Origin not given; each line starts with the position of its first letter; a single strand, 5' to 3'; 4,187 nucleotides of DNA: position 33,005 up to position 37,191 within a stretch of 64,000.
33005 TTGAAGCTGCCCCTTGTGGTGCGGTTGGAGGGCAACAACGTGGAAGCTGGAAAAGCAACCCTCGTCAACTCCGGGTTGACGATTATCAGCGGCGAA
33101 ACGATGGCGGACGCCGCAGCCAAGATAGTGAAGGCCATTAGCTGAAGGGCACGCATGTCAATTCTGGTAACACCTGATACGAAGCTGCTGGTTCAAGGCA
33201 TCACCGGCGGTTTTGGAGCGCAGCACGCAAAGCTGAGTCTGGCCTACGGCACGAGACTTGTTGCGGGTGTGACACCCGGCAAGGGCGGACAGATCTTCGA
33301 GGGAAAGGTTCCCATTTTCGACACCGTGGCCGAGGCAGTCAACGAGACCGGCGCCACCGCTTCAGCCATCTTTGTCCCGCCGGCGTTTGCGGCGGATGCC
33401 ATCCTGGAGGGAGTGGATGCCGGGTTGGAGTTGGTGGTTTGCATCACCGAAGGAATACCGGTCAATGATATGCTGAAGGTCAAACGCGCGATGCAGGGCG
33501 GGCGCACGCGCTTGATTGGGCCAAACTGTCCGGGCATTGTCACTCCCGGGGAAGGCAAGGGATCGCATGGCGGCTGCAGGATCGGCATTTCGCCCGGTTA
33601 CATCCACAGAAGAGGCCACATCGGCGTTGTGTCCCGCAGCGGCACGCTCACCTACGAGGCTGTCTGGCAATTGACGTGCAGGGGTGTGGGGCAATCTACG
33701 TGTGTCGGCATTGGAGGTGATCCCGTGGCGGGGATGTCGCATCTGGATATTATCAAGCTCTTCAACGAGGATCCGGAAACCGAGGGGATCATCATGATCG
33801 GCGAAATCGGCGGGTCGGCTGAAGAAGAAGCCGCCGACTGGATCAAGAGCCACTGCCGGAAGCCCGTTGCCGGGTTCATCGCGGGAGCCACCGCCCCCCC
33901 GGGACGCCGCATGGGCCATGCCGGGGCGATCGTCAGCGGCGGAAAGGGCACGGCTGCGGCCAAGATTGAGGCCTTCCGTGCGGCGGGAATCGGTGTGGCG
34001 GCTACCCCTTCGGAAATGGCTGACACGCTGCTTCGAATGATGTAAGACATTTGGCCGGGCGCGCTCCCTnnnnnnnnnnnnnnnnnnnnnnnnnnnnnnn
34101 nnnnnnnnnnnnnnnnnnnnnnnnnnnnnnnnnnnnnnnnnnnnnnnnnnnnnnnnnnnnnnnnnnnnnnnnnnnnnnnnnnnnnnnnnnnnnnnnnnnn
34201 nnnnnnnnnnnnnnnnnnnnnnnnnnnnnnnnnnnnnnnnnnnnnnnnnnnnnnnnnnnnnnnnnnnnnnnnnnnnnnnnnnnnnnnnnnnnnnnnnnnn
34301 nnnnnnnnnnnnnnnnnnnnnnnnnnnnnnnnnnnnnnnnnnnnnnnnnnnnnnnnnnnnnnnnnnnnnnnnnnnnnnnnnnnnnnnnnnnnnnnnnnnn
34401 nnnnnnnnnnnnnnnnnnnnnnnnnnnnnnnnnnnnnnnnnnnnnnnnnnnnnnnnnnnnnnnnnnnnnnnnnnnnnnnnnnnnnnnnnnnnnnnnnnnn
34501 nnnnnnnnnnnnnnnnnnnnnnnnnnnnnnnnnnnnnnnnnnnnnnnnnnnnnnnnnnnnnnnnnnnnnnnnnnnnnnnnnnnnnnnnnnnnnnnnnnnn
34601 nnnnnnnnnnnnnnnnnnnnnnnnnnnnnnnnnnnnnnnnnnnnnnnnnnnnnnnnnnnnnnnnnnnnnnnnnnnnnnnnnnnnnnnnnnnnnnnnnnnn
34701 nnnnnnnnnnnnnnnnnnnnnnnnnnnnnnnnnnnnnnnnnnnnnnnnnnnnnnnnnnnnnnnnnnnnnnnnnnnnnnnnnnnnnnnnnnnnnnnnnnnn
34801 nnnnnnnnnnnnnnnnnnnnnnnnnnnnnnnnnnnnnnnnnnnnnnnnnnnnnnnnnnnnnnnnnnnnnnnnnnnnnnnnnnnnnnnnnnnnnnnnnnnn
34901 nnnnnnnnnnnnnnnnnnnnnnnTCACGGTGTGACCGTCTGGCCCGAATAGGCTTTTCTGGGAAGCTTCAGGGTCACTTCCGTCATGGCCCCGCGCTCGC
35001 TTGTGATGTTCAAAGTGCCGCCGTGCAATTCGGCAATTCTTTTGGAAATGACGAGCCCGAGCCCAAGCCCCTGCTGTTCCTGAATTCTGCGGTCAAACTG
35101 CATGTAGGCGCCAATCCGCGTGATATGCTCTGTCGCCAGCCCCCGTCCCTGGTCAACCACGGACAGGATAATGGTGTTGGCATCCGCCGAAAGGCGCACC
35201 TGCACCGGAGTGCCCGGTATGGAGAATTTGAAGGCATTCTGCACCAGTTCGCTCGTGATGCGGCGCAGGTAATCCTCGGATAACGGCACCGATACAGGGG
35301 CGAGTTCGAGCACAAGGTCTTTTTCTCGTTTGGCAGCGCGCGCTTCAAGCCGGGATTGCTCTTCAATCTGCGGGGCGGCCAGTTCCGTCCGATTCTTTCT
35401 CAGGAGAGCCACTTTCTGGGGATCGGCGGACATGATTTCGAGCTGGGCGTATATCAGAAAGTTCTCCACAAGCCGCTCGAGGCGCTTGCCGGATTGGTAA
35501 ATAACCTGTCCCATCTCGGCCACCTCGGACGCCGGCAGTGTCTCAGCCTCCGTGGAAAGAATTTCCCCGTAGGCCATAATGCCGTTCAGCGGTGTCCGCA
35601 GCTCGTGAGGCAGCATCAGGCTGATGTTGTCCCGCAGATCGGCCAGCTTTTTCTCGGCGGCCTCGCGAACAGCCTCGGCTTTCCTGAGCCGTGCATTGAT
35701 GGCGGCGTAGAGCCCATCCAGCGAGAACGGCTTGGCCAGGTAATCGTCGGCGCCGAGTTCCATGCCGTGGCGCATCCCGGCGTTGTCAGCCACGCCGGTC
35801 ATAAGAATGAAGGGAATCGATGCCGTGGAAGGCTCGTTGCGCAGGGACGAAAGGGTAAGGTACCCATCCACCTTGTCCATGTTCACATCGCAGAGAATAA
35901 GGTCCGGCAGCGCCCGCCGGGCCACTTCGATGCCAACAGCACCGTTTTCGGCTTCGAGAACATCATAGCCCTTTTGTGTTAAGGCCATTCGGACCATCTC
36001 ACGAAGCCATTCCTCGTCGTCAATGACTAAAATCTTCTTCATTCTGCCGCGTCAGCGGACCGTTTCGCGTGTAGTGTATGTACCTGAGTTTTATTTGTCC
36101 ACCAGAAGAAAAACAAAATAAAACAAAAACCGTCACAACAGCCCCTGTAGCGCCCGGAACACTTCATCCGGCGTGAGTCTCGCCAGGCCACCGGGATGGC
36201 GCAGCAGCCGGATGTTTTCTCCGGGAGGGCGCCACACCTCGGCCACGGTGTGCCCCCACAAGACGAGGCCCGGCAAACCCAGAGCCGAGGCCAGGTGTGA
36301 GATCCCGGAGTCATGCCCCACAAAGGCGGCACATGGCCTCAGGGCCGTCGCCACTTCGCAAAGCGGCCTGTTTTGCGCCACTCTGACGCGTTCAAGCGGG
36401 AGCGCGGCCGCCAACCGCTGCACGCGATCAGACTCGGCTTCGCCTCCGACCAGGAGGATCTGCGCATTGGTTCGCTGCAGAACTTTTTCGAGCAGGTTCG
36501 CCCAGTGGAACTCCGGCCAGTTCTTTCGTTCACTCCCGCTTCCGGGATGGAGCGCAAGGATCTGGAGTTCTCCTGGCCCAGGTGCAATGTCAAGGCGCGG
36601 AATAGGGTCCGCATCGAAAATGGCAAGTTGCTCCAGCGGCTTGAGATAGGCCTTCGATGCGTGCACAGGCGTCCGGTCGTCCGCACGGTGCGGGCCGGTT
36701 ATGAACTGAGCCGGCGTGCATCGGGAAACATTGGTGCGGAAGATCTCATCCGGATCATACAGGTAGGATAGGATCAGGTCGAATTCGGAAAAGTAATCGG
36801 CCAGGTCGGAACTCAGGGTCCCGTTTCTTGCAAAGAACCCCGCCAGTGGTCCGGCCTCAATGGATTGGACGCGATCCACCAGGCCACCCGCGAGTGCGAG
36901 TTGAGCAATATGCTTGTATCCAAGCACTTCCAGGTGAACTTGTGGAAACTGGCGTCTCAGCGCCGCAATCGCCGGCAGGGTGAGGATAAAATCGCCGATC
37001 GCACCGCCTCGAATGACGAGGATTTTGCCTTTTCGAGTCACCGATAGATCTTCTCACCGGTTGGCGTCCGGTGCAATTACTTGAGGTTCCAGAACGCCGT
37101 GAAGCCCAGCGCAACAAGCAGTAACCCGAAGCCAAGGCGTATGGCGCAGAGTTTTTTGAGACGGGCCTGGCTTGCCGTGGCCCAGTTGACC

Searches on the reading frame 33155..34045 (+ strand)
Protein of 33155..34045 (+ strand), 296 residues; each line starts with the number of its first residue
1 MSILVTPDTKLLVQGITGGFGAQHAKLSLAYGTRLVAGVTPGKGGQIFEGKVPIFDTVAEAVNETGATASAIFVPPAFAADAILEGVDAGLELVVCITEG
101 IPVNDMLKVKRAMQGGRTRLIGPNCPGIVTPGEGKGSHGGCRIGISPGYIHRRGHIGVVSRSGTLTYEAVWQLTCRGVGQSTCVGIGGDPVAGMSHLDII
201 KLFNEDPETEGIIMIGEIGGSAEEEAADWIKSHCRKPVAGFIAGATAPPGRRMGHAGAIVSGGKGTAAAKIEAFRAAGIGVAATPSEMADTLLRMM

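Call 51: search_protein_families(library=pfam, proteins=[window:33155-34045:+], max_evalue=0.00001)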
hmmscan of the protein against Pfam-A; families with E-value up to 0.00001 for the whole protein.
window:33155-34045:+ (296 aa): 3 families
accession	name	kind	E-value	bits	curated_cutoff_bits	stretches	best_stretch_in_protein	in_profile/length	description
PF00549.24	Ligase_CoA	-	3.3e-26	92.3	24.5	1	159-278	1-126/128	CoA-ligase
PF02629.25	CoA_binding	-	1.5e-21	77.4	22.3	1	8-100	3-97/97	CoA binding domain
PF13607.11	Succ_CoA_lig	-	2e-09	37.8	27.4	1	153-291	1-134/138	Succinyl-CoA ligase like flavodoxin domain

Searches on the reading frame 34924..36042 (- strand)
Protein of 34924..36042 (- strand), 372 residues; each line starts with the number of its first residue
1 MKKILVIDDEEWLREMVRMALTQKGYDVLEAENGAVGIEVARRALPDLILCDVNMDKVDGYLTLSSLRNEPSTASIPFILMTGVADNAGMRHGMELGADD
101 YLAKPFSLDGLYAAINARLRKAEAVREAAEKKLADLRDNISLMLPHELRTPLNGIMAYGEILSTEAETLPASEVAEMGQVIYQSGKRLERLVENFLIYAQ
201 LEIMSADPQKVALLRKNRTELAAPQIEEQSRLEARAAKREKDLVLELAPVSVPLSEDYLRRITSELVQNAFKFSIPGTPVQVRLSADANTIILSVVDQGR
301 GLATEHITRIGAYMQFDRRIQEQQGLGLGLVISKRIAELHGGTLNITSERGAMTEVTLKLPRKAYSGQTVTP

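Call 51: search_protein_families(library=pfam, proteins=[window:34924-36042:-], max_evalue=0.00001)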
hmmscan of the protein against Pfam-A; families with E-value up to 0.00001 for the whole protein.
window:34924-36042:- (372 aa): 3 families
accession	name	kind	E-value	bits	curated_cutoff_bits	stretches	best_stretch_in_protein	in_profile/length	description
PF00072.30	Response_reg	-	1.6e-25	89.9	30.2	1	4-115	1-110/111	Response regulator receiver domain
PF02518.31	HATPase_c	-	2.5e-23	83.1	26.4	1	256-363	3-110/111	Histidine kinase-, DNA gyrase B-, and HSP90-like ATPase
PF00512.31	HisKA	-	1.8e-12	47.6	26.9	1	144-202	9-64/66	His Kinase A (phospho-acceptor) domain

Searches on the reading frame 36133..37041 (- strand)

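Call 51: search_protein_families(library=pfam, proteins=[window:36133-37041:-], max_evalue=0.00001)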
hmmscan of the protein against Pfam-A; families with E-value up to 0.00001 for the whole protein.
window:36133-37041:- (302 aa): 1 family
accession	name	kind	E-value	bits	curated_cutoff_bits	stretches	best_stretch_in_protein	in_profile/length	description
PF01075.23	Glyco_transf_9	-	8.2e-21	74.9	22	1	160-280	106-227/247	Glycosyltransferase family 9 (heptosyltransferase)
